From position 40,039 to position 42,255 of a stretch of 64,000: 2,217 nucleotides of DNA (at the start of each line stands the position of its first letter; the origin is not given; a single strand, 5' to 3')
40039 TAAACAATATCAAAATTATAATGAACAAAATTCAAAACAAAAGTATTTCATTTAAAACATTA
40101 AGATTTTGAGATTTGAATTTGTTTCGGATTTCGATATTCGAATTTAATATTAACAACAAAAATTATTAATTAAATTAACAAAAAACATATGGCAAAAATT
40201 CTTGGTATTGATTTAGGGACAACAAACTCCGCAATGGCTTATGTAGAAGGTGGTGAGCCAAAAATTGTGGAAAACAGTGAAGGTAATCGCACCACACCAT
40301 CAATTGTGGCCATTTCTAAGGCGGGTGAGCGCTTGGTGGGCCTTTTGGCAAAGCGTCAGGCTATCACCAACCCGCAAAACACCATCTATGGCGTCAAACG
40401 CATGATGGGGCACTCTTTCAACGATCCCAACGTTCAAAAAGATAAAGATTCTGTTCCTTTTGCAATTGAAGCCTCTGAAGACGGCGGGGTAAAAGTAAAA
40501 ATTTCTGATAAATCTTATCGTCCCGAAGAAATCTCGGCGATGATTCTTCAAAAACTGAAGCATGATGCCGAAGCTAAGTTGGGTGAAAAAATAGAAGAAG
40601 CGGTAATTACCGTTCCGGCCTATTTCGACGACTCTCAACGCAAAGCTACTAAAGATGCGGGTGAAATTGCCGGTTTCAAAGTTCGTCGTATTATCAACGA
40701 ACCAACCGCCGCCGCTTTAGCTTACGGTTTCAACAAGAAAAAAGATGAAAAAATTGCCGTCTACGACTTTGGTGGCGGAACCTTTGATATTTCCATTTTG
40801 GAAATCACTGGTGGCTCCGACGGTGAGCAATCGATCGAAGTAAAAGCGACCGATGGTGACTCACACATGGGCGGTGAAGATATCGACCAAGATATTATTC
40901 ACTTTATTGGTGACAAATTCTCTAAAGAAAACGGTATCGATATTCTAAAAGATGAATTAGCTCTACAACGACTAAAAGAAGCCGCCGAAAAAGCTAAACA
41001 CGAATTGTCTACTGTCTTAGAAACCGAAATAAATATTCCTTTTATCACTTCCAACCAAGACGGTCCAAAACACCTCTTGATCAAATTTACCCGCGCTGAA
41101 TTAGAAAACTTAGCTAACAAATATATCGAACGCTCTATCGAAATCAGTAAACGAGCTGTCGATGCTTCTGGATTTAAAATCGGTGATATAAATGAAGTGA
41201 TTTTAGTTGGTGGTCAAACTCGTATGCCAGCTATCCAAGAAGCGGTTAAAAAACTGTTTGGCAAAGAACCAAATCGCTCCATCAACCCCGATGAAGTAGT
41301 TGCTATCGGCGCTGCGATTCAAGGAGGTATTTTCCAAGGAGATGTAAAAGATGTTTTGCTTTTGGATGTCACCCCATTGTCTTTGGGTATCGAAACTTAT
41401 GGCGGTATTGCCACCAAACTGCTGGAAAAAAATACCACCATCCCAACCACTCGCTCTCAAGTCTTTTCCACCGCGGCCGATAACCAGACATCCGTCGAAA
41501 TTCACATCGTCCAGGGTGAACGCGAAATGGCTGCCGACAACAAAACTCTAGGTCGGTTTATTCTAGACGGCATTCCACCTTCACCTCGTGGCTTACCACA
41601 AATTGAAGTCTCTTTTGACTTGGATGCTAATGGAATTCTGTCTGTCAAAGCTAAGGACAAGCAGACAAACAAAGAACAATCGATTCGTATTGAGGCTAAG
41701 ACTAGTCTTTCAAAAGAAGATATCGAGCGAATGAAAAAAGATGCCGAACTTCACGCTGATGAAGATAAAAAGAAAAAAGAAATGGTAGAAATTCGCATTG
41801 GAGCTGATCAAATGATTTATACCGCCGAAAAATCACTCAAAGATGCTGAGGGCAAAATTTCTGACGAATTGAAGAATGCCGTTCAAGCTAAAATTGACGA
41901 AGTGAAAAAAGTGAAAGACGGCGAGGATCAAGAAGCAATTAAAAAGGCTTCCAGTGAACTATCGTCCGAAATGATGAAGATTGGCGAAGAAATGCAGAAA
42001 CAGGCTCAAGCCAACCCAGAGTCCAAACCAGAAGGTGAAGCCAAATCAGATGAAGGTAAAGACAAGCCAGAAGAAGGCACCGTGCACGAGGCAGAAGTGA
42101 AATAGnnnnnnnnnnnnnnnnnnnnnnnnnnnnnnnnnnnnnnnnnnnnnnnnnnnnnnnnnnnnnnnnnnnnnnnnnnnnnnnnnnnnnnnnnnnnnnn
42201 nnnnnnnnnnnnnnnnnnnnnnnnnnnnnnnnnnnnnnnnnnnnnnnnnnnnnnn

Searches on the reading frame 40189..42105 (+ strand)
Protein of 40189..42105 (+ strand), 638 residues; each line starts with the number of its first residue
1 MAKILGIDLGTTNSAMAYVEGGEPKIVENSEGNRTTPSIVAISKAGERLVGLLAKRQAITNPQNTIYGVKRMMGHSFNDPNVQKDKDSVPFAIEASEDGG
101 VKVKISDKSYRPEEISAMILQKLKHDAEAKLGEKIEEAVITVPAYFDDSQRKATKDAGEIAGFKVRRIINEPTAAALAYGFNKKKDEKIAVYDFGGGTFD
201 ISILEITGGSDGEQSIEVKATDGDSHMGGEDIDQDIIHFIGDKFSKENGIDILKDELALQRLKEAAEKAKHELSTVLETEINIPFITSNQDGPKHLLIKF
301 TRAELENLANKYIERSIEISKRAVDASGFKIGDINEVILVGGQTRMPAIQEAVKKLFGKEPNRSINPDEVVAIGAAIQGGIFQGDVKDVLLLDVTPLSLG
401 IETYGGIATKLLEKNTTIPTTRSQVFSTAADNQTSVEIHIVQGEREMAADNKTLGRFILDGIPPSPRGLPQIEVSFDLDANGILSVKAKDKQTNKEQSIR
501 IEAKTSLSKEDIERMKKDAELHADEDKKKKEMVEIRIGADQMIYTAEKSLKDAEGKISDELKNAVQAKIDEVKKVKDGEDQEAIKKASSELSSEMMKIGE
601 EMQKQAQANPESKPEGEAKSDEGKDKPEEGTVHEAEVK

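Call 42: search_protein_families(library=pfam, proteins=[window:40189-42105:+], max_evalue=0.0001)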
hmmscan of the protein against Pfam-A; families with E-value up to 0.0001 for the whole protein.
window:40189-42105:+ (638 aa): 2 families
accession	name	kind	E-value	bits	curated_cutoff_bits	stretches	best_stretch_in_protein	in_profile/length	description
PF00012.26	HSP70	-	1.5e-240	800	20.6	1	4-603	1-598/599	Hsp70 protein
PF06723.19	MreB_Mbl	-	2.5e-12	46.7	27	1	118-376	76-316/327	MreB/Mbl protein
